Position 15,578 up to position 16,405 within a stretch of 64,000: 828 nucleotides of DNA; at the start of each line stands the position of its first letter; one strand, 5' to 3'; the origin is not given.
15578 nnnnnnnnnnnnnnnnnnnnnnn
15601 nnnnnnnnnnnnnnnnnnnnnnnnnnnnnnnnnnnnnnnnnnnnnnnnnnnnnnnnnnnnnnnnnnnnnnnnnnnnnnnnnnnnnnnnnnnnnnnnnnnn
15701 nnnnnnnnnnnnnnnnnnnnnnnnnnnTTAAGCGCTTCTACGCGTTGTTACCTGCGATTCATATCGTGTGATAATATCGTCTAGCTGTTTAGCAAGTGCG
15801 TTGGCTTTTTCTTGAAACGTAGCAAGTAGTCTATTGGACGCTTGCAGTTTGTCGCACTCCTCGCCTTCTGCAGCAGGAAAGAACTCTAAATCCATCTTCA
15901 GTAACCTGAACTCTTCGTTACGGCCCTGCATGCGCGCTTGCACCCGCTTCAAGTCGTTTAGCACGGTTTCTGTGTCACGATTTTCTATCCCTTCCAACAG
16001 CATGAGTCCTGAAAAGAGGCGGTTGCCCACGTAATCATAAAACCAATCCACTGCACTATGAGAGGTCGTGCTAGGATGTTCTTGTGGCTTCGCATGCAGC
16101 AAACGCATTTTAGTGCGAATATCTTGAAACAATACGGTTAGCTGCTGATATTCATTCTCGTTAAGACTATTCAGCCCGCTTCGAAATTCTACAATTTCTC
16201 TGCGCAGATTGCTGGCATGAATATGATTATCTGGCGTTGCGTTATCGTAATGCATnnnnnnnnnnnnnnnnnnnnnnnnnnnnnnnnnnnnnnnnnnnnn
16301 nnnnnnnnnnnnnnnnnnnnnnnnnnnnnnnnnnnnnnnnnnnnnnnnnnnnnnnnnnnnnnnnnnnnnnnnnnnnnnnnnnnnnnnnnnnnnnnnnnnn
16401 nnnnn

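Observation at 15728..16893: Tandem pair of orphan helical proteins inserted between gyrA and coaD, each with a duplicated regulatory cassette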

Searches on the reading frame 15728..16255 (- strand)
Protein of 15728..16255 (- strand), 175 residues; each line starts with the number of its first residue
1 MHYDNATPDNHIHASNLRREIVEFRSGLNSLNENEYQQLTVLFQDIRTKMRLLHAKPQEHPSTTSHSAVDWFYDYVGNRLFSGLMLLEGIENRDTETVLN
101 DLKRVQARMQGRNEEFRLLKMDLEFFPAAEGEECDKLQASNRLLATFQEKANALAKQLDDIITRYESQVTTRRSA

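Call 3: search_protein_families(library=pfam, proteins=[window:15728-16255:-], max_evalue=1)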
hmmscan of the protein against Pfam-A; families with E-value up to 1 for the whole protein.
window:15728-16255:- (175 aa): 3 families
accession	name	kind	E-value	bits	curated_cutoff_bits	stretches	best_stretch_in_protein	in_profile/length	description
PF15518.12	L_protein_N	-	0.11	12.9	27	1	2-51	69-118/178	L protein N-terminus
PF11950.13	DUF3467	-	0.16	12.5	25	1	124-170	44-88/92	Protein of unknown function (DUF3467)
PF04799.18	Fzo_mitofusin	-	0.45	10.4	27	1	119-165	113-159/161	fzo-like conserved region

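Call 9: find_homologous_proteins(query=window:15728-16255:-, max_evalue=0.01)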
Query window:15728-16255:- (175 aa): 1 proteins with E <= 0.01 among 76 candidates.
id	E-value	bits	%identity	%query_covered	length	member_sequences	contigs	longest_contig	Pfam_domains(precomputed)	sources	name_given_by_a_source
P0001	1.5e-110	384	100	100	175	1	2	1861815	-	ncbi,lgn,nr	ncbi:MAG: hypothetical protein J0M34_04565 [Alphaproteobacteria bacterium]|nr:hypothetical protein [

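Call 14: search_protein_families(library=ncbifam, proteins=[window:15728-16255:-], max_evalue=1)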
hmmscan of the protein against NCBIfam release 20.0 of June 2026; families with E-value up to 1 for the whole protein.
window:15728-16255:- (175 aa): 0 families

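Call 15: search_protein_families(library=padloc, proteins=[window:15728-16255:-], max_evalue=1)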
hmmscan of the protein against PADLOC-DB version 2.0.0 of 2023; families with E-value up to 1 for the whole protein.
window:15728-16255:- (175 aa): 0 families

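Call 16: search_protein_families(library=phrogs, proteins=[window:15728-16255:-], max_evalue=1)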
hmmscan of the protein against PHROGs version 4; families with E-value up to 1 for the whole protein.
window:15728-16255:- (175 aa): 1 family
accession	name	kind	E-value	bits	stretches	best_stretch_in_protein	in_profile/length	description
phrog_14169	-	other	0.11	13.8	0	45-76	21-54/75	zinc-finger domain protein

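Call 20: predict_structure(protein=window:15728-16255:-)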
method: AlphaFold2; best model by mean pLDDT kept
length: 175 residues; sequences in the alignment: 1
mean_pLDDT: 61.9   pTM: 0.60
mean pLDDT of the five models: 61.9, 60.9, 57.1, 56.7, 54.2
residues with pLDDT >= 90: 0; 70-90: 59; 50-70: 74; < 50: 42
segments of 3 or more residues with pLDDT < 50: 1-9, 52-81
pLDDT, mean of each block of 10 residues (from residue 1): 43 62 74 60 55 41 41 44 59 75 77 63 58 67 73 81 81 59
secondary structure, 60 per line:
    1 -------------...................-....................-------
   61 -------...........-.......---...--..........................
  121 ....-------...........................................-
elements in order: H14-32 H34-53 H68-78 H80-86 H95-124 H132-174

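Call 29: fold_search(model_id=the predicted structure, library=pdb)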
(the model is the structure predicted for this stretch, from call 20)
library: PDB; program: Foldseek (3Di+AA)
matches with E <= 10: 669; with E <= 0.001: 0
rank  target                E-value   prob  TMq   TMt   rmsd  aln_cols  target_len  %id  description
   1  6z0c_C                4.5e-03  1.00  0.54  0.49   6.4       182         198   12  Structure of in silico modelled artificial Maquette-3 protein (released 2021-03-17)
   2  6z0c_A                5.2e-03  1.00  0.54  0.48   6.4       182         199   12  Structure of in silico modelled artificial Maquette-3 protein (released 2021-03-17)
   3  6z0c_B                1.3e-02  1.00  0.48  0.44   5.6       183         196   11  Structure of in silico modelled artificial Maquette-3 protein (released 2021-03-17)
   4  8d9o                  1.8e-02  1.00  0.57  0.52   7.0       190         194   10  De Novo Photosynthetic Reaction Center Protein in Apo-State (released 2022-09-28)
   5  6z0c_D                2.3e-02  1.00  0.53  0.50   5.1       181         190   12  Structure of in silico modelled artificial Maquette-3 protein (released 2021-03-17)
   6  5vju                  6.4e-02  1.00  0.60  0.55   6.2       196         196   10  De Novo Photosynthetic Reaction Center Protein Variant Equipped with His-Tyr H-bond, Heme B, and Cd(II) ions (released 2018-04-25)
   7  8d9p                  7.1e-02  1.00  0.60  0.55   6.2       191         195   10  De Novo Photosynthetic Reaction Center Protein Equipped with Heme B and Mn(II) cations (released 2022-09-28)
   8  6r2g_A                8.7e-02  0.72  0.26  0.31  22.9       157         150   14  Crystal structure of a single-chain protein mimetic of the gp41 NHR trimer in complex with the synthetic CHR peptide C (released 2019-07-10)
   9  8k7t_B                9.7e-02  0.99  0.48  0.52   7.1       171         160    8  Mouse Fc epsilon RI in complex with mIgE Fc (released 2024-07-17)
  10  5vjs                  9.7e-02  0.97  0.45  0.42   7.3       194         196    9  De Novo Photosynthetic Reaction Center Protein Equipped with Heme B, a synthetic Zn porphyrin, and Zn(II) cations (released 2018-04-25)
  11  9fed                  1.3e-01  0.63  0.26  0.25  23.6       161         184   14  Single-chain chimeric protein mimicking the interaction between HR1 and HR2 in HIV gp41 (released 2025-05-28)
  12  3obv_E                1.4e-01  0.77  0.35  0.16  24.9       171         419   16  Autoinhibited Formin mDia1 Structure (released 2010-11-24)
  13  9b3d_G                1.4e-01  0.66  0.32  0.17  26.8       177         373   14  mDia1 in the middle of F-actin (released 2024-05-29)
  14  5krw_MODEL_1_A        1.5e-01  0.41  0.25  0.27  19.5       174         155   17  Recognition and targeting mechanisms by chaperones in flagella assembly and operation (released 2016-08-17)
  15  3obv_G                2.0e-01  0.69  0.35  0.16  24.9       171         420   16  Autoinhibited Formin mDia1 Structure (released 2010-11-24)
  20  9e0h_A                2.8e-01  0.75  0.35  0.39   9.1       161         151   13  De novo calcium channel heptamer, CalC6_3 with DHR extensions. Off target multimerization state (released 2025-10-01)
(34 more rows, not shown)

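Call 70: search_solved_structures(query=A3, max_evalue=10)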
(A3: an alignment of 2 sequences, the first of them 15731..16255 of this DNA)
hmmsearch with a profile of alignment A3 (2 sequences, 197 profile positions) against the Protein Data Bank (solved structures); distinct sequences matched with E-value up to 10: 3.
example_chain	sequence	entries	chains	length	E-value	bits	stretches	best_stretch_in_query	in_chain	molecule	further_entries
4y66_B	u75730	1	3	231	0.69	12.9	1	104-185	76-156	Putative tbpip family protein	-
9e5c_6o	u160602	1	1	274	0.82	12.7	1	104-152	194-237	Dynein arm light chain, axonemal, putative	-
7aby_A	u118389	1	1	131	1.5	11.8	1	16-87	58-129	Phototropin-2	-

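Call 88: search_dna_similar(query=window:15728-16255:-, collection=plasmids, mode=protein, max_evalue=0.01, max_rows=5)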
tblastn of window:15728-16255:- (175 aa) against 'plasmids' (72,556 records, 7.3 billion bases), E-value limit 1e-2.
No match.

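Call 90: search_dna_similar(query=window:15728-16255:-, collection=phages, mode=protein, max_evalue=0.01, max_rows=5)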
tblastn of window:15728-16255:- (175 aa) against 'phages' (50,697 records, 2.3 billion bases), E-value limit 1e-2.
No match.
